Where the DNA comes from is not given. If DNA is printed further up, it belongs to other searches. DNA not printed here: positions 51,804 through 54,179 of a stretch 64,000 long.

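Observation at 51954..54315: Orphan two-gene cassette: 86-aa protein plus a B12-binding radical SAM enzyme with a PqqD/RRE-like tail, embedded among nucleases and helicases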

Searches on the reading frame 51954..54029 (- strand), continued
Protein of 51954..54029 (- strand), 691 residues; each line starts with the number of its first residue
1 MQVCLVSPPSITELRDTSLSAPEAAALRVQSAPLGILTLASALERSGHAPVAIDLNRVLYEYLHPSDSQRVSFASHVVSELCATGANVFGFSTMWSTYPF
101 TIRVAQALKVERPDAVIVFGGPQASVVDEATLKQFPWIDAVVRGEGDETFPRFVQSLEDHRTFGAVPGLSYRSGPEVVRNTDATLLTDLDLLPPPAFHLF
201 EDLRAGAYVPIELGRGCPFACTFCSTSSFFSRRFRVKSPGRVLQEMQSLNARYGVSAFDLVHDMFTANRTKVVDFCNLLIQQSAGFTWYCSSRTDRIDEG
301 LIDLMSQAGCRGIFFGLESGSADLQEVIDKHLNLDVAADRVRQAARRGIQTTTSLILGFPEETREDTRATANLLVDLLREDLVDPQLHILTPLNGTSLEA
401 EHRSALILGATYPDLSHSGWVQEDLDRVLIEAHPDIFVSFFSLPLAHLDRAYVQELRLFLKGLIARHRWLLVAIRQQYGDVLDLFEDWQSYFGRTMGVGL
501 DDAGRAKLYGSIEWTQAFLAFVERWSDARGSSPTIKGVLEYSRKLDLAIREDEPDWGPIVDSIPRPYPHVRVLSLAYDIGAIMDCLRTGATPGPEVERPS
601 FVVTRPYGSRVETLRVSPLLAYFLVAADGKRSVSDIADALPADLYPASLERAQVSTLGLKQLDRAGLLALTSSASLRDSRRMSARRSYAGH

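Call 10: find_encoding_contigs(protein=P0045, flank=8000, max_places=2)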
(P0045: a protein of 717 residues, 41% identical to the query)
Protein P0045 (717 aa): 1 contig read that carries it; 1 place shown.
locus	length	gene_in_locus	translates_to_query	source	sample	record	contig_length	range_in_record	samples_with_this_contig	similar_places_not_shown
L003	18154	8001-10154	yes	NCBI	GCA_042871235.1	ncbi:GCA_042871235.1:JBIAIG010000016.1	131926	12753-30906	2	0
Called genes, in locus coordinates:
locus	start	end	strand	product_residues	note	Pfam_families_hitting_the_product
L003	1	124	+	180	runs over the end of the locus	PF21863:HTH_67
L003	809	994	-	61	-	-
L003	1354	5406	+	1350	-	PF13188:PAS_8 (faint), PF08448:PAS_4 (faint), PF13426:PAS_9 (faint), PF00989:PAS (weak), PF13191:AAA_16 (weak)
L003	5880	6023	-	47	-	-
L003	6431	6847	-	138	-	-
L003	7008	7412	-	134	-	PF03091:CutA1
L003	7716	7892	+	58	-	-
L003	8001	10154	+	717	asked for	PF02310:B12-binding, PF04055:Radical_SAM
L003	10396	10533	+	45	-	-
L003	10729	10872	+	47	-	-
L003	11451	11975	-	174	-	PF13424:TPR_12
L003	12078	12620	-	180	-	PF10604:Polyketide_cyc2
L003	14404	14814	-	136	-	PF01042:Ribonuc_L-PSP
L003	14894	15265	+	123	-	PF01638:HxlR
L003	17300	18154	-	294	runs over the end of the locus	-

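Call 13: find_encoding_contigs(protein=P0023, flank=8000, max_places=1)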
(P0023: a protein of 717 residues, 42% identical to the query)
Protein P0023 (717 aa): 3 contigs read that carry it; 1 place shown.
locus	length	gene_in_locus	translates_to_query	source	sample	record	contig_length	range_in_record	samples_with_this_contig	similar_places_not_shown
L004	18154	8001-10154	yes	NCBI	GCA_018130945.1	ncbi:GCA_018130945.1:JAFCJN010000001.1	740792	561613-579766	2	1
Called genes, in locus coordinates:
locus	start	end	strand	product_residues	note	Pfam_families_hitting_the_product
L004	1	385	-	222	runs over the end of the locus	PF00392:GntR, PF07729:FCD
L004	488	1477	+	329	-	PF00892:EamA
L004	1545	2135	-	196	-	PF02775:TPP_enzyme_C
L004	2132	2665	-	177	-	-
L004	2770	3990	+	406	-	PF00067:p450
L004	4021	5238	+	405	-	PF00202:Aminotran_3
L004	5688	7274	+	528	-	PF07813:LTXXQ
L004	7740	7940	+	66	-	-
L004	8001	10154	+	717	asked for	PF02310:B12-binding, PF04055:Radical_SAM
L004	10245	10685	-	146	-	PF13650:Asp_protease_2, PF13975:gag-asp_proteas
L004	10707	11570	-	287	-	PF01261:AP_endonuc_2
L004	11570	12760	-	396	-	PF06187:DUF993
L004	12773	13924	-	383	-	PF01408:GFO_IDH_MocA, PF02894:GFO_IDH_MocA_C, PF22725:GFO_IDH_MocA_C3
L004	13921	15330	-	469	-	-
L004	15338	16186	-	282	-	PF00005:ABC_tran, PF13304:AAA_21 (faint)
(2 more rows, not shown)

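Call 14: find_encoding_contigs(protein=P0053, flank=8000, max_places=1)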
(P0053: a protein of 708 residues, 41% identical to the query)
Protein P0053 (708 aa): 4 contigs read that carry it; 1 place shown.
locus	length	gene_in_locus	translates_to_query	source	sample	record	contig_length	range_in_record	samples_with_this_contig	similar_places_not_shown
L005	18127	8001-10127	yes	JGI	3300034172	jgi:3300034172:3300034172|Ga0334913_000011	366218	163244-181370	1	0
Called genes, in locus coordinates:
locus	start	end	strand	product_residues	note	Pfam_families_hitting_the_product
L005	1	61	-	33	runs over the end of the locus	-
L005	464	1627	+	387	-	PF03706:LPG_synthase_TM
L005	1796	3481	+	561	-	PF13231:PMT_2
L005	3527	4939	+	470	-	PF00144:Beta-lactamase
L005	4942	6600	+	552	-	PF00149:Metallophos, PF09587:PGA_cap (weak), PF02872:5_nucleotid_C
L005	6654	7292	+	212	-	PF03734:YkuD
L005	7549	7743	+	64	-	-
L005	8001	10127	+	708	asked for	PF02310:B12-binding, PF04055:Radical_SAM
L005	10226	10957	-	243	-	PF01569:PAP2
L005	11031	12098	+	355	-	PF07521:RMMBL (faint), PF12706:Lactamase_B_2 (faint)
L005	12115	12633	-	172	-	PF00072:Response_reg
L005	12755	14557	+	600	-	PF03600:CitMHS, PF02080:TrkA_C, PF06808:DctM (weak), PF00939:Na_sulph_symp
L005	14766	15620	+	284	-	PF00149:Metallophos, PF12850:Metallophos_2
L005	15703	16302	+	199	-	PF01066:CDP-OH_P_transf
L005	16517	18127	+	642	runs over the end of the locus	PF00012:HSP70, PF06723:MreB_Mbl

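Call 19: find_related_loci(query=window:51954-54029:-, collection=genome_contigs, flank=4000)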
Query window:51954-54029:- (691 aa) in genome_contigs; peptide patterns used: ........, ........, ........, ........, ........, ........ (x = any residue, [..] = any of these).
73 stretches matched a pattern; 33 encode a relative of the query (tblastn E <= 1e-3); 33 distinct loci.
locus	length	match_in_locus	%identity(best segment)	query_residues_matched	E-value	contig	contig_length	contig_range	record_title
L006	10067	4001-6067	48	1-691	0e+0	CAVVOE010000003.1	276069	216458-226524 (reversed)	MAG: uncultured Actinomycetota bacterium isolate MFD04212.bin.1.130 genome assembly, contig: contig_148, whole genome sh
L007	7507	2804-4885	44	1-676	2e-175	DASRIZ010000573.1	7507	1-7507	MAG TPA_asm: Blastocatellia bacterium isolate SMAG_U10123 k141_2501498, whole genome shotgun sequence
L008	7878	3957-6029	43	1-675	1e-171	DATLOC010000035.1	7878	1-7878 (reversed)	MAG TPA_asm: Thermoanaerobaculia bacterium isolate SMAG_U13816 k141_153901, whole genome shotgun sequence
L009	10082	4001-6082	42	1-676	2e-166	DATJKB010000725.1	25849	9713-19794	MAG TPA_asm: Pyrinomonadaceae bacterium isolate SMAG_U15582 k141_4584575, whole genome shotgun sequence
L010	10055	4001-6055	41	1-670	1e-164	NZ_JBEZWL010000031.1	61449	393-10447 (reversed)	Streptomyces sp. NPDC029216 NPDC029216_103_F8.ctg-0031, whole genome shotgun sequence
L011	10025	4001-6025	42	1-668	8e-164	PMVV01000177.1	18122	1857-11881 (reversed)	MAG: Bryobacterales bacterium isolate bog_159 73.20110700_S2D.32_contig_28, whole genome shotgun sequence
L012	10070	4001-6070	41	1-667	9e-161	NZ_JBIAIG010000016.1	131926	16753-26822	Streptomyces sp. NPDC005931 NPDC005931_8_H5.ctg-0016, whole genome shotgun sequence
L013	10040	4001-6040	42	1-670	2e-157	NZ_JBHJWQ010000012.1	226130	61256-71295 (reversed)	Streptomyces sp. NPDC056061 NPDC056061_T25_F3.ctg-0012, whole genome shotgun sequence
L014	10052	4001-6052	41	1-670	9e-157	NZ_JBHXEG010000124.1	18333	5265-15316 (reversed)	Kitasatospora sp. NPDC127060 NPDC127060_T46_G11.ctg-0124, whole genome shotgun sequence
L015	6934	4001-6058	37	1-675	5e-153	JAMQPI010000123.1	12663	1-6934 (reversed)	MAG: Pyrinomonadaceae bacterium isolate CH3 k141_2257731, whole genome shotgun sequence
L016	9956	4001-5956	41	1-644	3e-152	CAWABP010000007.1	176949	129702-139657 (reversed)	MAG: Candidatus Acidoferrales bacterium isolate MFD05377.bin.1.115 genome assembly, contig: contig_14904, whole genome s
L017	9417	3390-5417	40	1-669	3e-151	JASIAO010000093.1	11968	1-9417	MAG: Acidobacteriaceae bacterium isolate JOPF337 JOPF_N141_contig_29501, whole genome shotgun sequence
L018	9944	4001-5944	41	1-640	6e-151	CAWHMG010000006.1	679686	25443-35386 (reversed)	MAG: Terriglobia bacterium isolate MFD09603.bin.1.298 genome assembly, contig: contig_39441, whole genome shotgun sequen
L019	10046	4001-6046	41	1-673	3e-150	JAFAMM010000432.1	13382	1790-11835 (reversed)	MAG: Acidobacteriaceae bacterium isolate CP_BE_RX_R1_8 BE_RX_R1_k147_2924116, whole genome shotgun sequence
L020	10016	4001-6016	39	1-675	5e-146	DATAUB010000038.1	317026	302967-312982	MAG TPA_asm: Bryobacteraceae bacterium isolate SMAG_U5561 k141_1992136, whole genome shotgun sequence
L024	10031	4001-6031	38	1-670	1e-139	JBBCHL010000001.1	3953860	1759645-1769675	MAG: Edaphobacter sp. isolate S6_maxb_bin.0 s34.ctg000035l, whole genome shotgun sequence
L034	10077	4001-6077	39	1-674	1e-137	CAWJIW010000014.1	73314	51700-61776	MAG: uncultured Acidobacteriaceae bacterium isolate MFD05377.bin.2.21 genome assembly, contig: contig_122058, whole geno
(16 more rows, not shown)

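Call 30: search_dna_similar(query=window:51954-54029:-, collection=plasmids, mode=protein, max_rows=25)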
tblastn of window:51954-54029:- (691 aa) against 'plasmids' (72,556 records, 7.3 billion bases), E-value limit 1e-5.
Records with a match: 80; places in all: 95; records where one place covers at least 80% of the query: 1.
Best place of each record, by identity: <60% 80.
By first word of the organism name: Streptomyces 34; Sinorhizobium 4; Clostridium 4; Sphingobium 4; Mesorhizobium 3; Lawsonia 3; Azospirillum 3; Solidesulfovibrio 2; Streptantibioticus 2; Nocardia 2; and 19 more.
By predicted mobility (MOB-suite, as given by PLSDB): non-mobilizable 55; mobilizable 19; conjugative 6.
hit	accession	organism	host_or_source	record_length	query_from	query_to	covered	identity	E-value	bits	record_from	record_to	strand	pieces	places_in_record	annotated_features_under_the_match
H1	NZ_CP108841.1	Streptomyces chartreusis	-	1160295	33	663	91%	26.8%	4e-35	151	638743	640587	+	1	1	none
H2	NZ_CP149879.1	Sinorhizobium medicae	Medicago sativa,Cell Culture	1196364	24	497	69%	31.1%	2e-37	157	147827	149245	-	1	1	record has no annotation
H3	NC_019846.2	Sinorhizobium meliloti GR4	-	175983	32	498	68%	30.9%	7e-36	153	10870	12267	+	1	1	radical SAM protein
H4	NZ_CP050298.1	Mesorhizobium huakuii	Oxytropis kamtschatica,cell ...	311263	33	441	59%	33.5%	2e-40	167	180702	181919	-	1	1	radical SAM protein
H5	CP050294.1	Mesorhizobium loti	Oxytropis kamtschatica,cell ...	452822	33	441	59%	33.5%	2e-40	167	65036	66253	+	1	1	B12-binding domain-containing radical SAM protein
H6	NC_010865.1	Sinorhizobium meliloti SM11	-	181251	33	491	66%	29.0%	6e-35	150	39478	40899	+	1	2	radical SAM protein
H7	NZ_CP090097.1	Neorhizobium galegae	Galega,Cell culture,Plant nodule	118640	33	491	66%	28.9%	8e-35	150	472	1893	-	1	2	none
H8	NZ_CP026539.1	Solidesulfovibrio carbinolicus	-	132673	33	462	62%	28.8%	3e-25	119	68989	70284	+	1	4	radical SAM protein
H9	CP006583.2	Mesorhizobium huakuii 7653R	Rice field soil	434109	33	441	53%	32.4%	1e-23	158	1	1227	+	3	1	hypothetical protein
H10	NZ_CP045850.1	Streptomyces clavuligerus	pure culture single spore ...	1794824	40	483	64%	25.4%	1e-16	92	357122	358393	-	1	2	none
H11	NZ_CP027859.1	Streptomyces clavuligerus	Cell culture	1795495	40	483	64%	25.4%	1e-16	92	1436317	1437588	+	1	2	none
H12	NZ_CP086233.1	Streptomyces clavuligerus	whole organism,soil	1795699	40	483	64%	25.4%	1e-16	92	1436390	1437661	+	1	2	none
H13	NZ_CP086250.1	Clostridium estertheticum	single colony,beef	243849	33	398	53%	30.4%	2e-28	130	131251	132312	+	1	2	radical SAM protein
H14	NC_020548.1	Azoarcus sp. KH32C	-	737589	1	372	54%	28.9%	7e-23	112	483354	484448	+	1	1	radical SAM protein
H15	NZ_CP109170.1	Streptomyces sp. NBC_01724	-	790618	208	564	52%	29.6%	3e-27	126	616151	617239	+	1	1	radical SAM protein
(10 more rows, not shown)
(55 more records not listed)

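Call 31: get_annotated_region(hit=H11, flank=5000)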
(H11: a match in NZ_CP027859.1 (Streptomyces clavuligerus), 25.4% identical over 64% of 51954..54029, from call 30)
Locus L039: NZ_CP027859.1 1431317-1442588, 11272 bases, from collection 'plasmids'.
description: Streptomyces clavuligerus strain ATCC 27064 plasmid pCLA1, complete sequence
organism: Streptomyces clavuligerus (NCBI taxid 1901)
taxonomy: Bacteria; Actinomycetota; Actinomycetes; Kitasatosporales; Streptomycetaceae; Streptomyces; Streptomyces clavuligerus
host: -; source: Cell culture; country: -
typing (MOB-suite, as given by PLSDB): mobilizable; replicon rep_cluster_12,rep_cluster_1922; relaxase MOBP
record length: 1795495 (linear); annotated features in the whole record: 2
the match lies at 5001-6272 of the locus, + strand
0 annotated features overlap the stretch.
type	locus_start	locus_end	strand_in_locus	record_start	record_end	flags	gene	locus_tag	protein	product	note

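Call 32: search_solved_structures(query=window:51954-54029:-, max_evalue=0.001)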
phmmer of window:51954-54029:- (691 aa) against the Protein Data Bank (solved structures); distinct sequences matched with E-value up to 0.001: 5.
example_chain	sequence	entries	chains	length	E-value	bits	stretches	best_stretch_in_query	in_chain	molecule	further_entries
6fd2_B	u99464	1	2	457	5.1e-24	87.8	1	199-399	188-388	Putative apramycin biosynthetic oxidoreductase 4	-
9ccb_A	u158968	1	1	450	8.5e-19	70.5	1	117-401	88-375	Radical SAM core domain-containing protein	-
7kdx_A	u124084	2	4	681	2.9e-17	65.5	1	97-394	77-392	Methyltransferase TokK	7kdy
9n1b_A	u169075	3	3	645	4.9e-14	54.8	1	81-255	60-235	Radical SAM protein | Radical SAM enzyme CysS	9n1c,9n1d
6wte_A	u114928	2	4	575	1.2e-05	27.1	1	201-373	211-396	B12-binding domain-containing protein | Tryptophan-C2-methyltransferase containing B12-binding domain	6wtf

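Call 46: search_protein_families(library=pfam, proteins=[L018:755-3673:+, L024:771-3689:+, L007:4899-5345:-, L034:6070-6537:-, L020:288-854:+], max_evalue=0.001)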
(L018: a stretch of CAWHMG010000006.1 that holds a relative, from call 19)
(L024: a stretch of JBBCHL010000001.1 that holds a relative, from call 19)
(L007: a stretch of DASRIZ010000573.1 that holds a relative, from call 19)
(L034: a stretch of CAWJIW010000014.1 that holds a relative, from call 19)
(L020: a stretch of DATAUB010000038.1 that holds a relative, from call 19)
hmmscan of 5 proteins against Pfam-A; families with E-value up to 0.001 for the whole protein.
L018:755-3673:+ (972 aa): 4 families
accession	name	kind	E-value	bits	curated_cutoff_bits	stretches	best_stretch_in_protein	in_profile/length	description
PF00069.31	Pkinase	-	1.5e-45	156.1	31.7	1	94-352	3-259/263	Protein kinase domain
PF07714.23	PK_Tyr_Ser-Thr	-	3.4e-26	92.6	23.1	1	95-346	4-250/258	Protein tyrosine and serine/threonine kinase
PF07676.18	PD40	-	1.9e-25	88.6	20.9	1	402-438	3-38/38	WD40-like Beta Propeller Repeat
PF01636.29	APH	-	0.00021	21.6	23.2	0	186-254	136-206/239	Phosphotransferase enzyme family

L024:771-3689:+ (972 aa): 7 families
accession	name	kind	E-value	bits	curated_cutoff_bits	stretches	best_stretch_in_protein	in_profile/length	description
PF00069.31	Pkinase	-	1.8e-48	165.7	31.7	1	85-352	2-255/263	Protein kinase domain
PF07676.18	PD40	-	1.1e-28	99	20.9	3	445-478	2-37/38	WD40-like Beta Propeller Repeat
PF07714.23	PK_Tyr_Ser-Thr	-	1.4e-26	93.9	23.1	1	86-349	3-250/258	Protein tyrosine and serine/threonine kinase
PF01636.29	APH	-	5.9e-07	29.9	23.2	0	87-204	2-108/239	Phosphotransferase enzyme family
PF17667.7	Pkinase_fungal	-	3.9e-06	26.3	24.1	1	201-278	301-369/387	Fungal protein kinase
PF03109.22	ABC1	-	4.4e-06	26.5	22.9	1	160-241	141-218/244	ABC1 atypical kinase-like domain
PF06293.20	Kdo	-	5.3e-05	23.2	21.3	1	125-237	55-169/207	Lipopolysaccharide kinase (Kdo/WaaP) family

L007:4899-5345:- (148 aa): 3 families
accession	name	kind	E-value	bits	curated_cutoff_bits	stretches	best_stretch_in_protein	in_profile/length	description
PF13650.11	Asp_protease_2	-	2.7e-16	60.5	24.3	1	26-120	1-89/90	Aspartyl protease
PF13975.11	gag-asp_proteas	-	3.4e-16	60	28.2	1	26-124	1-92/92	gag-polyprotein putative aspartyl protease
PF00077.25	RVP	-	0.00021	22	20.7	1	26-129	7-100/101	Retroviral aspartyl protease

L034:6070-6537:- (155 aa): 3 families
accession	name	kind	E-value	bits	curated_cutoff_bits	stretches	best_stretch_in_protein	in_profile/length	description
PF13650.11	Asp_protease_2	-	5e-17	62.8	24.3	1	21-115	1-89/90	Aspartyl protease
PF13975.11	gag-asp_proteas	-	2.8e-16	60.3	28.2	1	21-119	1-92/92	gag-polyprotein putative aspartyl protease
PF09668.16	Asp_protease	-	0.00031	21.3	26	1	18-125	9-109/109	Aspartyl protease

L020:288-854:+ (188 aa): 5 families
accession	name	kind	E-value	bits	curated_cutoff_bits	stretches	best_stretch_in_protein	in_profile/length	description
PF07638.17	Sigma70_ECF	-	7.6e-52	176.3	21.1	1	3-183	2-184/185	ECF sigma factor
PF08281.18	Sigma70_r4_2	-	1.7e-07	31.2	25.7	1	138-170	14-46/54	Sigma-70, region 4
PF04545.22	Sigma70_r4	-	3e-06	27.1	24.1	1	137-169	7-39/50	Sigma-70, region 4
PF06530.18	Phage_antitermQ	-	0.00023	21.5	26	1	123-182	51-110/118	Phage antitermination protein Q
PF20432.4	Xre-like-HTH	-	0.00026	21.7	25.8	0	150-169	23-42/63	Antitoxin Xre-like helix-turn-helix domain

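Call 47: predict_structure(alignment_id=A1)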
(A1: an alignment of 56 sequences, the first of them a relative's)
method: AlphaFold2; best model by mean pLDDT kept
length: 691 residues; sequences in the alignment: 56
mean_pLDDT: 89.0   pTM: 0.88
mean pLDDT of the five models: 89.0, 88.6, 87.9, 86.0, 85.7
residues with pLDDT >= 90: 459; 70-90: 185; 50-70: 29; < 50: 18
segments of 3 or more residues with pLDDT < 50: 675-691
pLDDT, mean of each block of 10 residues (from residue 1): 94 84 90 94 96 95 72 93 97 91 98 97 91 97 92 93 92 94 90 94 88 85 66 83 97 95 85 97 96 94 98 94 94 96 96 93 97 95 90 85 86 57 88 91 91 91 91 94 94 85 78 91 94 94 91 73 86 95 94 92 84 91 92 92 89 92 90 51 39 29
secondary structure, 60 per line:
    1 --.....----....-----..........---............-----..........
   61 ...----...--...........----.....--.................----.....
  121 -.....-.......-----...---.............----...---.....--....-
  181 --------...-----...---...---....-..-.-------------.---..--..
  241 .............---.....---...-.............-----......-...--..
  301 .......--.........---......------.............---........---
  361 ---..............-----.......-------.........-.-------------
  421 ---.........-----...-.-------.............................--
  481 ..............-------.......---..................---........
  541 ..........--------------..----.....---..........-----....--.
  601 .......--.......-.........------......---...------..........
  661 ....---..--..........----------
elements in order (helices of 4 or more, strands of 3 or more residues): E3-7 H12-15 H21-30 H34-45 E51-54 H55-63 H73-83 E88-92 H95-111 E116-120 H122-126 H128-134 E140-142 H146-158 E169-173 E176-179 E209-212 H239-253 E257-261 H269-281 E287-292 H299-307 E310-318 H322-327 H334-346 E350-357 H364-377 E383-389 H397-405 H424-432 H450-478 H481-494 H502-508 H512-529 H533-550 E571-575 H579-588 H594-597 E600-607 E610-616 H618-626 H633-638 H651-664 H672-681
